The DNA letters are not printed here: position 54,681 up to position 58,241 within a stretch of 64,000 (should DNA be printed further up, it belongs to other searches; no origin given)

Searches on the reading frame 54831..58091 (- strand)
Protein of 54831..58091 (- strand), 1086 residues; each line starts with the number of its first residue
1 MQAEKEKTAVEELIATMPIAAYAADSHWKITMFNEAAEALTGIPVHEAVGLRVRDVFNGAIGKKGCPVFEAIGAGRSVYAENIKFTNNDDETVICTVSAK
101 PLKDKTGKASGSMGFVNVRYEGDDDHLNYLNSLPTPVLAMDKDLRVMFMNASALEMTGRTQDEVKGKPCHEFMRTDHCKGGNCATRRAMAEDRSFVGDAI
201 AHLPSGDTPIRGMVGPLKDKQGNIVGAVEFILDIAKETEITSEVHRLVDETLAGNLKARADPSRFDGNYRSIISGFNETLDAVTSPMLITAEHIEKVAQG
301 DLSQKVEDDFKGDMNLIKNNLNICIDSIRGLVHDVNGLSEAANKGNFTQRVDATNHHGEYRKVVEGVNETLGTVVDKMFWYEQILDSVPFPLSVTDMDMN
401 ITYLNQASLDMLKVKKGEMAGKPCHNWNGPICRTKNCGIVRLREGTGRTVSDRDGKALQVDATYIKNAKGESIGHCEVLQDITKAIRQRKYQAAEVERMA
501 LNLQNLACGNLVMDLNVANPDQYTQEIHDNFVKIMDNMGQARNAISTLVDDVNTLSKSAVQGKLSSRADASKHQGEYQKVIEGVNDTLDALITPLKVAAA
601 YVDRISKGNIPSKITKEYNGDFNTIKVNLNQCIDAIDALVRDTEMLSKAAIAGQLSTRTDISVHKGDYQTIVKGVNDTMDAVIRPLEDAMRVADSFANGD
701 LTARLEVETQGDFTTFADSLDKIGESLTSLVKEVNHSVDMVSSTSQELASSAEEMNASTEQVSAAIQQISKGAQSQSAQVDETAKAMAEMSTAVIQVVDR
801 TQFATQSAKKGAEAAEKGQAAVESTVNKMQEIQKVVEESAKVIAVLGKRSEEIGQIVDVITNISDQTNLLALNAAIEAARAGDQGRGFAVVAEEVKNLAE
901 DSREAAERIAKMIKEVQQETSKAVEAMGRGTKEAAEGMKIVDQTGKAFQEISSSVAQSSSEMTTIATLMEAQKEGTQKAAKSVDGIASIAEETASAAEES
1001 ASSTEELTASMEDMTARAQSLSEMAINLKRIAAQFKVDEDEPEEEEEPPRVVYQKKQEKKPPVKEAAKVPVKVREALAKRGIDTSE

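Call 11: search_protein_families(library=ncbifam, proteins=[window:54831-58091:-], max_evalue=0.00001)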
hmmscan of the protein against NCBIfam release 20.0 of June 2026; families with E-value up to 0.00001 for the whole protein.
window:54831-58091:- (1086 aa): 10 families
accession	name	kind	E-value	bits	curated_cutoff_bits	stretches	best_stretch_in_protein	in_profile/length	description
NF041847.1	transduc_aer2_vibrio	equivalog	8.8e-75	252.4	1200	3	641-1010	414-741/804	aerotaxis transducer Aer2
NF058645.1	MCPCtpMPsAe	equivalog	3.7e-43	148.1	900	1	677-1013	224-548/558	methyl-accepting chemotaxis protein CtpM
NF047851.1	MCPCitTducer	equivalog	8.1e-37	127.5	900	1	682-1050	217-529/553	methyl-accepting chemotaxis citrate transducer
NF007309.0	PRK09793.1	equivalog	1.5e-31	110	903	1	681-1018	213-508/533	methyl-accepting chemotaxis protein IV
NF011622.0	PRK15048.1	equivalog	1.5e-29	103.5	900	1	682-1040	216-534/553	methyl-accepting chemotaxis protein II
NF011615.0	PRK15041.1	equivalog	2.6e-25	89.1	947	1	681-1009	217-503/554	methyl-accepting chemotaxis protein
NF050802.1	AspChtxCcaA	equivalog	5.5e-19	68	1300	1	802-966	528-688/700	aspartate chemotaxis receptor CcaA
NF008468.0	PRK11360.1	equivalog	1.1e-18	67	646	1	354-500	243-394/616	two-component system sensor histidine kinase AtoS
TIGR00229.1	sensory_box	domain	6.5e-17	61.8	22.9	0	11-116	8-113/126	PAS domain S-box protein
NF007298.0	PRK09776.1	equivalog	1.6e-11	42.9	1135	1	130-242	561-678/1111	diguanylate cyclase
